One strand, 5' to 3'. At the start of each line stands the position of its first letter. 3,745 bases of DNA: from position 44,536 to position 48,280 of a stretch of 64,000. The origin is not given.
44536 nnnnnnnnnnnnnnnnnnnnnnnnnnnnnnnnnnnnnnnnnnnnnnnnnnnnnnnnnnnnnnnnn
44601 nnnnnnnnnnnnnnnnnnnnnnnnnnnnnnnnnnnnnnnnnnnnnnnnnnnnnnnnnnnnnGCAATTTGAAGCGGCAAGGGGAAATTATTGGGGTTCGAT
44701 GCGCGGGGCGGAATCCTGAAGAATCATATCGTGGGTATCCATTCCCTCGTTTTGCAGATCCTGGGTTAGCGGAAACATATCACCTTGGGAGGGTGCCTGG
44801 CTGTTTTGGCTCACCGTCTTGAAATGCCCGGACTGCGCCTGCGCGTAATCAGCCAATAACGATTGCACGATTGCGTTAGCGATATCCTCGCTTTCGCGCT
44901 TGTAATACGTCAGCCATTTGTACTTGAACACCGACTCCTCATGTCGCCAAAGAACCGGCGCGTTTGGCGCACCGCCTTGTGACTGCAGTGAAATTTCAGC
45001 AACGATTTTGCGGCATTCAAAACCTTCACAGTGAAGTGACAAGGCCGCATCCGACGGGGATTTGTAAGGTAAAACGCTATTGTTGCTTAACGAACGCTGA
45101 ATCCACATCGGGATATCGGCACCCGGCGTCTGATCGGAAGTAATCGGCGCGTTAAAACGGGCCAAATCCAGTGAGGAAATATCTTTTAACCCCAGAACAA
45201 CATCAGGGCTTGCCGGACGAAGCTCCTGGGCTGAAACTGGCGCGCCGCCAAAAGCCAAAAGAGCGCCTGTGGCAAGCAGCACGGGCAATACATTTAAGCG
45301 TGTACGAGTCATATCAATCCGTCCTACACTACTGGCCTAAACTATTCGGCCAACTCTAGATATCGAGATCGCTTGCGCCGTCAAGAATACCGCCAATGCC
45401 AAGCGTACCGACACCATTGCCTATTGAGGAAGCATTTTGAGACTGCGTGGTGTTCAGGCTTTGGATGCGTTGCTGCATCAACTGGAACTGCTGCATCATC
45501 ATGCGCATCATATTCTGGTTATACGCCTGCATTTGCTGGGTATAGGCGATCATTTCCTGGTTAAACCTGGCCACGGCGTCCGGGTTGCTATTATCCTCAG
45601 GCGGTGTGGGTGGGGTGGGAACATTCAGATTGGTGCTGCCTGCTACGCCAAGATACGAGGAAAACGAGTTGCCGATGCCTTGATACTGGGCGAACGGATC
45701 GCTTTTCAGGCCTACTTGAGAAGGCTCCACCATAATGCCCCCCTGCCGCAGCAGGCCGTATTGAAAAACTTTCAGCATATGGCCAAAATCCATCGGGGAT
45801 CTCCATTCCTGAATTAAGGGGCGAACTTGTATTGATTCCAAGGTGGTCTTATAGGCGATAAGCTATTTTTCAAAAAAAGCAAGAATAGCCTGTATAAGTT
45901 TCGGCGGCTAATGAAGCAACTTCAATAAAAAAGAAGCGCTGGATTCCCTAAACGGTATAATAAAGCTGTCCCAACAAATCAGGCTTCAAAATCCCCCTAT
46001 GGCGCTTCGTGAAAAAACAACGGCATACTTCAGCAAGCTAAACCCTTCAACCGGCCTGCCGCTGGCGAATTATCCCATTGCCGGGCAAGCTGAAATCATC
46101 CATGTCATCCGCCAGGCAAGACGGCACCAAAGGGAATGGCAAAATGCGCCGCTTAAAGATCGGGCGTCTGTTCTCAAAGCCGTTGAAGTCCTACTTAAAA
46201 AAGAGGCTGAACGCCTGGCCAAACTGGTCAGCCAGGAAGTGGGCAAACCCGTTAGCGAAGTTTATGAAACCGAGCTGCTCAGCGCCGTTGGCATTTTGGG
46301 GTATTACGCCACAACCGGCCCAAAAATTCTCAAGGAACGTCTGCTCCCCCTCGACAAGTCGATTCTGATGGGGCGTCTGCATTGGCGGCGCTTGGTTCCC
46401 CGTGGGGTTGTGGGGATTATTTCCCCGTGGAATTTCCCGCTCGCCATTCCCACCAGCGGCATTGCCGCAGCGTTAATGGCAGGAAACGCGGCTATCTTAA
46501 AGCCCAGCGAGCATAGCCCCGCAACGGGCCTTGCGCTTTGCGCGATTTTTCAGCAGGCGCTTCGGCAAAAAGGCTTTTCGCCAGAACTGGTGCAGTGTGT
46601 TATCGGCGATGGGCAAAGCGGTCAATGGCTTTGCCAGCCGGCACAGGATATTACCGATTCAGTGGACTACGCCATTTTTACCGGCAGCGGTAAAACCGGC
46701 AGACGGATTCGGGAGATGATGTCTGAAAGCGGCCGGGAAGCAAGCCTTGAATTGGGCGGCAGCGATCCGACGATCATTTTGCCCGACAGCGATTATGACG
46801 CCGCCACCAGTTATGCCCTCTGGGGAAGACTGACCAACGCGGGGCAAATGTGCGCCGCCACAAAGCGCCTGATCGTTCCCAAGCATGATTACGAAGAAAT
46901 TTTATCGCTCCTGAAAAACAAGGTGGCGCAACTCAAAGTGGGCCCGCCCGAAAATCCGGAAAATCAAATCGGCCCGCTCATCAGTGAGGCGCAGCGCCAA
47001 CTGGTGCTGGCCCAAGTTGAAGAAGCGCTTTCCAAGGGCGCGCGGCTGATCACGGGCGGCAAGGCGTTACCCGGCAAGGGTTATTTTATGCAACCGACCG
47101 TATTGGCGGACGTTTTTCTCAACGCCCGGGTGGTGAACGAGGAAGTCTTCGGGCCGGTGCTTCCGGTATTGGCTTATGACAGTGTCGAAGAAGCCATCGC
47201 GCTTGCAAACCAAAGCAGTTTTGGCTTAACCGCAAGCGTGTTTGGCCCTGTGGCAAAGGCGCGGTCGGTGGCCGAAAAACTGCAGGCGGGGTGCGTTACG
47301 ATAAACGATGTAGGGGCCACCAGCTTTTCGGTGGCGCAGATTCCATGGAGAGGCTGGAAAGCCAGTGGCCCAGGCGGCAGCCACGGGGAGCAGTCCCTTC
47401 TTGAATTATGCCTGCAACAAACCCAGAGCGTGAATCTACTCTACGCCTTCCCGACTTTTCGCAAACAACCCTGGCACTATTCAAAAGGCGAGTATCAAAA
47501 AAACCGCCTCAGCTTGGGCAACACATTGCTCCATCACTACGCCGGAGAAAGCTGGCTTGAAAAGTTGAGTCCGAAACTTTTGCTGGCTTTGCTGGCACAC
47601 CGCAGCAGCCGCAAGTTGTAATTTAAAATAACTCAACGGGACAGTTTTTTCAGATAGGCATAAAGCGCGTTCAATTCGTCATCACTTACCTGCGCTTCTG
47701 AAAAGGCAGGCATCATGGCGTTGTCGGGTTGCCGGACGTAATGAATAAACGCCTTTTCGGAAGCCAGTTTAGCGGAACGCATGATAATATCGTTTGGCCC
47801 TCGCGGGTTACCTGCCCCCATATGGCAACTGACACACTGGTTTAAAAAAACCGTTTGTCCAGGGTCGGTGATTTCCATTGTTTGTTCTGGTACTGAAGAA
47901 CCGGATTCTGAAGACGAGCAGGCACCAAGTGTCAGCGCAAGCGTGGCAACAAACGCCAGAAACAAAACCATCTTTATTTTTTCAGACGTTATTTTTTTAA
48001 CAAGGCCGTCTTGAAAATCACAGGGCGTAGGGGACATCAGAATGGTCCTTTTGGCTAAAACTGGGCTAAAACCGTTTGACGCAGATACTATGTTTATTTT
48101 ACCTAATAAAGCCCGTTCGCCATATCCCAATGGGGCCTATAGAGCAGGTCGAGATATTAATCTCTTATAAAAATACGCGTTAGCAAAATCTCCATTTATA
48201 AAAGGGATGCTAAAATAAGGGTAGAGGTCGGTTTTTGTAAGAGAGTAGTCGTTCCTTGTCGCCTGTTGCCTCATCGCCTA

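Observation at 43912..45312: Duplicated two-gene module, locus 2 (convergent arrangement)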

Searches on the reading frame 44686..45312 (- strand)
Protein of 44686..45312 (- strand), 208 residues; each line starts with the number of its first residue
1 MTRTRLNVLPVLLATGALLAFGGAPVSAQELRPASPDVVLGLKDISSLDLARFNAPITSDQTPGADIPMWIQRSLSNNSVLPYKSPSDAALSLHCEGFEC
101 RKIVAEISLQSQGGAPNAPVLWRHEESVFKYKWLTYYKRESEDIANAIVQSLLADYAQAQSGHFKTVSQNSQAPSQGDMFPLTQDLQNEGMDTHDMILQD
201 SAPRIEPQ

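Call 10: search_protein_families(library=pfam, proteins=[window:44686-45312:-], max_evalue=1)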
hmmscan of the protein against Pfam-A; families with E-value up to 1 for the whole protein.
window:44686-45312:- (208 aa): 0 families

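Call 11: search_protein_families(library=ncbifam, proteins=[window:44686-45312:-], max_evalue=1)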
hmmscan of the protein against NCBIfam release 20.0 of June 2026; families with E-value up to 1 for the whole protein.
window:44686-45312:- (208 aa): 0 families

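Call 13: find_homologous_proteins(query=window:44686-45312:-)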
Query window:44686-45312:- (208 aa): 1 proteins with E <= 0.001 among 459 candidates.
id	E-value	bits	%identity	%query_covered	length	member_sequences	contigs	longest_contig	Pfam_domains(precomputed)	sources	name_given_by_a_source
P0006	2.6e-133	460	100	100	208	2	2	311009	-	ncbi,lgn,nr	ncbi:MAG: hypothetical protein VKJ04_07045 [Vampirovibrionales bacterium]|nr:hypothetical protein [V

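Call 28: find_homologous_proteins(query=A2, max_evalue=0.01)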
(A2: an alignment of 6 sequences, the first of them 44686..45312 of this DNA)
Query A2 (6 sequences) (208 aa, profile of the alignment): 4 proteins with E <= 0.01 among 8000 candidates.
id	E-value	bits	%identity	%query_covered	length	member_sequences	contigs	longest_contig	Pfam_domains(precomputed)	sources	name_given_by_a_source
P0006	1.3e-56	209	100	100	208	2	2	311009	-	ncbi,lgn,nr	ncbi:MAG: hypothetical protein VKJ04_07045 [Vampirovibrionales bacterium]|nr:hypothetical protein [V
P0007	1.5e-50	189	22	55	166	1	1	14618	-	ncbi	-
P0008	6.9e-49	184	26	43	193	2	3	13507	-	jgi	jgi:hypothetical protein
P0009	8.7e-47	177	25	57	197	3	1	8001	-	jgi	jgi:hypothetical protein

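Call 34: search_solved_structures(query=A2, max_evalue=1)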
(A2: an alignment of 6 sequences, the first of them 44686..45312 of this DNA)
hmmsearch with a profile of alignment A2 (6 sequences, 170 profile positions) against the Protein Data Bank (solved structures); distinct sequences matched with E-value up to 1: 4.
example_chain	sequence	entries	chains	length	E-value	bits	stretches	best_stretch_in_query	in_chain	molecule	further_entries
4mxr_A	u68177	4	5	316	0.53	13.3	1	86-116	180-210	Formiminoglutamase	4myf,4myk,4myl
2a0m_A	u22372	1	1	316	0.53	13.3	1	86-116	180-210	ARGINASE SUPERFAMILY PROTEIN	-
4myn_A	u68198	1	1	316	0.53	13.3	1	86-116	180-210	Formiminoglutamase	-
7sqd_A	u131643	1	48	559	0.69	13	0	21-65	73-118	Flagellin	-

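Call 42: predict_structure(alignment_id=A3)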
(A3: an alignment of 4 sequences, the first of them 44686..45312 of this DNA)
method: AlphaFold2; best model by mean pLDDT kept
length: 208 residues; sequences in the alignment: 4
mean_pLDDT: 62.3   pTM: 0.52
mean pLDDT of the five models: 62.3, 44.0, 43.1, 41.6, 41.2
residues with pLDDT >= 90: 2; 70-90: 73; 50-70: 70; < 50: 63
segments of 3 or more residues with pLDDT < 50: 21-38, 165-200
pLDDT, mean of each block of 10 residues (from residue 1): 58 52 42 45 68 55 70 81 67 79 82 63 82 59 87 84 52 41 39 43 59
secondary structure, 60 per line:
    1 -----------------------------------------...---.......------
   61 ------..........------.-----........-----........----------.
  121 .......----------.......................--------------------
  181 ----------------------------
elements in order: E48-54 H67-76 E89-96 E102-109 E120-127 H138-160

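Call 65: fold_search(model_id=the predicted structure, library=pdb)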
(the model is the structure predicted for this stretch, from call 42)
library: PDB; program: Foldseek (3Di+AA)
matches with E <= 10: 664; with E <= 0.001: 0
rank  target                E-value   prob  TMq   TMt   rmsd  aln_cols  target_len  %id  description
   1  5njt_x                2.4e-02  0.95  0.29  0.50  10.6       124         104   10  Structure of the Bacillus subtilis hibernating 100S ribosome reveals the basis for 70S dimerization. (released 2017-06-14)
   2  4r40_A                3.0e-02  0.90  0.30  0.17   8.3       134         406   12  Crystal Structure of TolB/Pal complex from Yersinia pestis. (released 2014-09-03)
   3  5x8r_y                3.0e-02  0.87  0.28  0.44   6.5       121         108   16  Structure of the 30S small subunit of chloroplast ribosome from spinach (released 2017-06-07)
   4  8uu4_w                4.1e-02  0.85  0.28  0.47   5.6       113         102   11  Cryo-EM structure of the Listeria innocua 70S ribosome in complex with HPF (structure I-A) (released 2024-02-28)
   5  4pwz_A                4.6e-02  0.51  0.23  0.14   9.5       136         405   13  Crystal structure of TolB protein from Yersinia pestis CO92 (released 2014-04-02)
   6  5ngm_Av               5.9e-02  0.69  0.27  0.33  13.1       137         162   11  2.9S structure of the 70S ribosome composing the S. aureus 100S complex (released 2017-10-04)
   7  8uu7_w                6.7e-02  0.72  0.28  0.45   6.5       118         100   11  Cryo-EM structure of the Listeria innocua 70S ribosome in complex with HflXr, HPF, and E-site tRNA (structure II-B) (released 2024-02-28)
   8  8q2d_B                6.7e-02  0.60  0.23  0.28   6.5        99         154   14  Crystal structure of the E. coli PqiC Lipoprotein residues 17-187 (released 2023-09-20)
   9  8q2d_A                9.1e-02  0.54  0.23  0.29   6.7       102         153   15  Crystal structure of the E. coli PqiC Lipoprotein residues 17-187 (released 2023-09-20)
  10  5myj_A                1.0e-01  0.63  0.28  0.34  13.0       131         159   10  Structure of 70S ribosome from Lactococcus lactis (released 2017-10-11)
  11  6gzz_V4               1.0e-01  0.51  0.26  0.38  10.8       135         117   16  T. thermophilus hibernating 100S ribosome (amc) (released 2018-10-24)
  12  4pwz_B                1.0e-01  0.47  0.26  0.16   9.2       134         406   12  Crystal structure of TolB protein from Yersinia pestis CO92 (released 2014-04-02)
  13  7rtk_D                1.1e-01  0.20  0.16  0.24  12.2       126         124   12  Structure of the (NIAU)2 complex with N-terminal mutation of ISCU2 Y35D at 2.5 A resolution (released 2021-08-25)
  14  3iax_A                1.2e-01  0.57  0.27  0.16   8.4       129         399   14  The crystal structure of the TolB box of Colicin A in complex with TolB reveals important differences in the recruitme (released 2009-10-13)
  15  1c5k                  1.5e-01  0.51  0.25  0.15   8.4       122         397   16  THE STRUCTURE OF TOLB, AN ESSENTIAL COMPONENT OF THE TOL-DEPENDENT TRANSLOCATION SYSTEM AND ITS INTERACTIONS WITH THE TR (released 2000-12-06)
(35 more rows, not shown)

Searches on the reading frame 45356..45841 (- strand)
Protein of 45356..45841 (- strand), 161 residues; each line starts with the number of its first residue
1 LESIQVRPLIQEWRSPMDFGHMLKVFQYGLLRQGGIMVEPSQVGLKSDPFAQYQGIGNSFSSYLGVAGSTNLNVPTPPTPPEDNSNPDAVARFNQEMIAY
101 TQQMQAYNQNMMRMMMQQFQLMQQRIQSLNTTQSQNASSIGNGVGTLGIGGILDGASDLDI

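Call 10: search_protein_families(library=pfam, proteins=[window:45356-45841:-], max_evalue=1)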
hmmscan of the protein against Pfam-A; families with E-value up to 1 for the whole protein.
window:45356-45841:- (161 aa): 3 families
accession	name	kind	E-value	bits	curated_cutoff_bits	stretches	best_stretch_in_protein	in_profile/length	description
PF11155.13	DUF2935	-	0.043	14.8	24.4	1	70-117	57-94/121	Domain of unknown function (DUF2935)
PF24693.1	DUF7660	-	0.17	12.4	27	1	89-118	27-56/73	Family of unknown function (DUF7660)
PF23020.1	PEX14-like_2nd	-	0.88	10.3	23.2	0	89-130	76-117/120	Peroxisomal membrane protein PEX14-like, central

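Call 11: search_protein_families(library=ncbifam, proteins=[window:45356-45841:-], max_evalue=1)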
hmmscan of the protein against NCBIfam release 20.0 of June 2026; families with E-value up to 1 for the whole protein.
window:45356-45841:- (161 aa): 1 family
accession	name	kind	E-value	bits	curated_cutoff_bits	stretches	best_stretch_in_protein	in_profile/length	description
NF040738.1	nickel_Mua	equivalog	0.14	12.2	75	1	92-140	29-76/185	nickel-binding protein Mua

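Call 41: search_protein_families(library=pfam, alignment_id=A4, max_evalue=1)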
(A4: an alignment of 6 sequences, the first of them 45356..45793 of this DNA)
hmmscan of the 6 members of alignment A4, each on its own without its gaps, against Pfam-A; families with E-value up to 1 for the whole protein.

A. member 1, window:45356-45793:- (145 aa): 4 families
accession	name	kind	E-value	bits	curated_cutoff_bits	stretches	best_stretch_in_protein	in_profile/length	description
PF11155.13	DUF2935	-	0.036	15.1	24.4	1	54-101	57-94/121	Domain of unknown function (DUF2935)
PF24693.1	DUF7660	-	0.15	12.6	27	1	73-102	27-56/73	Family of unknown function (DUF7660)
PF13858.11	DUF4199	-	0.48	11.3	32.3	1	70-116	93-138/165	Protein of unknown function (DUF4199)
PF23020.1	PEX14-like_2nd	-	0.73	10.6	23.2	1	73-114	76-117/120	Peroxisomal membrane protein PEX14-like, central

B. families by the number of members that match (of 6 scanned): 8 families
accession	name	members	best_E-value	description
PF11155.13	DUF2935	2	0.036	Domain of unknown function (DUF2935)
PF04625.18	DEC-1_N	1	0.019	DEC-1 protein, N-terminal region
PF12652.12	CotJB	1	0.041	CotJB protein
PF21761.2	RedAm-like_C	1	0.12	NADPH-dependent reductive aminase-like, C-terminal domain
PF24693.1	DUF7660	1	0.15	Family of unknown function (DUF7660)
PF07384.17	DUF1497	1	0.28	Protein of unknown function (DUF1497)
PF13858.11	DUF4199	1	0.48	Protein of unknown function (DUF4199)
PF23020.1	PEX14-like_2nd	1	0.73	Peroxisomal membrane protein PEX14-like, central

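Call 79: list_cluster_members(proteins=[window:45356-45793:-, window:11517-12110:-, window:12437-13057:-, window:43016-43498:-, window:42324-42998:-])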
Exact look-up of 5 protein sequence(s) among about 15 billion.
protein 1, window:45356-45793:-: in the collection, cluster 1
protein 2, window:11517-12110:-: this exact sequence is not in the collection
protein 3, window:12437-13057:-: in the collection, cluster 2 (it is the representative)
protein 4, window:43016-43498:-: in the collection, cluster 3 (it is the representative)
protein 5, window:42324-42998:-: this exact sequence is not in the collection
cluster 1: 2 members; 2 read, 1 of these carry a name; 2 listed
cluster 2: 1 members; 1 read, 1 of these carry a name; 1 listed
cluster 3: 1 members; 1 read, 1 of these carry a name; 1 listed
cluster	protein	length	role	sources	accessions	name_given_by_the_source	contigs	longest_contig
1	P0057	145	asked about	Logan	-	-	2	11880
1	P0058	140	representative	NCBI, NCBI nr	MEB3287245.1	MAG: hypothetical protein VKJ04_07050 [Vampirovibrionales bacterium] | hypothetical protein [Vampirovibrionales bacterium]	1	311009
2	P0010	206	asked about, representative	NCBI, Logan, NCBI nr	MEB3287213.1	MAG: hypothetical protein VKJ04_06890 [Vampirovibrionales bacterium] | hypothetical protein [Vampirovibrionales bacterium]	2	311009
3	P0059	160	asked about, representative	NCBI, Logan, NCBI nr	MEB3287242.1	MAG: hypothetical protein VKJ04_07035 [Vampirovibrionales bacterium] | hypothetical protein [Vampirovibrionales bacterium]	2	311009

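Call 104: search_protein_families(library=ncbifam, alignment_id=A4, max_evalue=1)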
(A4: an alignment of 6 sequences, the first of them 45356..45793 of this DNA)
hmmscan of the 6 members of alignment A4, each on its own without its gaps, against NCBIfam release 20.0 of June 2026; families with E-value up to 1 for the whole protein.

A. member 1, window:45356-45793:- (145 aa): 1 family
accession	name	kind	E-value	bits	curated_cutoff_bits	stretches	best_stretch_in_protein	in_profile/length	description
NF040738.1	nickel_Mua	equivalog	0.12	12.5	75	1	76-124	29-76/185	nickel-binding protein Mua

B. families by the number of members that match (of 6 scanned): 4 families
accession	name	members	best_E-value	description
TIGR03795.1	RNP_Burkhold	1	0.031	BMA_0021/BMA_0022 family TOMM bacteriocin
NF010464.0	PRK13889.1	1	0.069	conjugal transfer relaxase TraA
NF040738.1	nickel_Mua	1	0.12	nickel-binding protein Mua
NF052625.1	Rick_Sca2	1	0.16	surface cell antigen Sca2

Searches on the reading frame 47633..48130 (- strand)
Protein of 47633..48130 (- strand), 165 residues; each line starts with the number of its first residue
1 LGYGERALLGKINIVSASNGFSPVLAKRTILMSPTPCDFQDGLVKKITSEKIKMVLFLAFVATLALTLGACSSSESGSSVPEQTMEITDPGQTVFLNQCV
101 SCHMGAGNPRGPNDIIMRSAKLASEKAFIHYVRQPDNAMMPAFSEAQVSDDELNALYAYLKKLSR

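Call 18: search_protein_families(library=pfam, proteins=[window:47633-48130:-], max_evalue=0.001)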
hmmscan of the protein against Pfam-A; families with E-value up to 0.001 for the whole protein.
window:47633-48130:- (165 aa): 2 families
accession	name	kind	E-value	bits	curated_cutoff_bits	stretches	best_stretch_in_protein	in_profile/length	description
PF13442.11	Cytochrome_CBB3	-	2e-10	41.3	27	1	89-160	4-68/68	Cytochrome C oxidase, cbb3-type, subunit III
PF00034.26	Cytochrom_C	-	7.4e-08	34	21.3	1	90-163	3-89/90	Cytochrome c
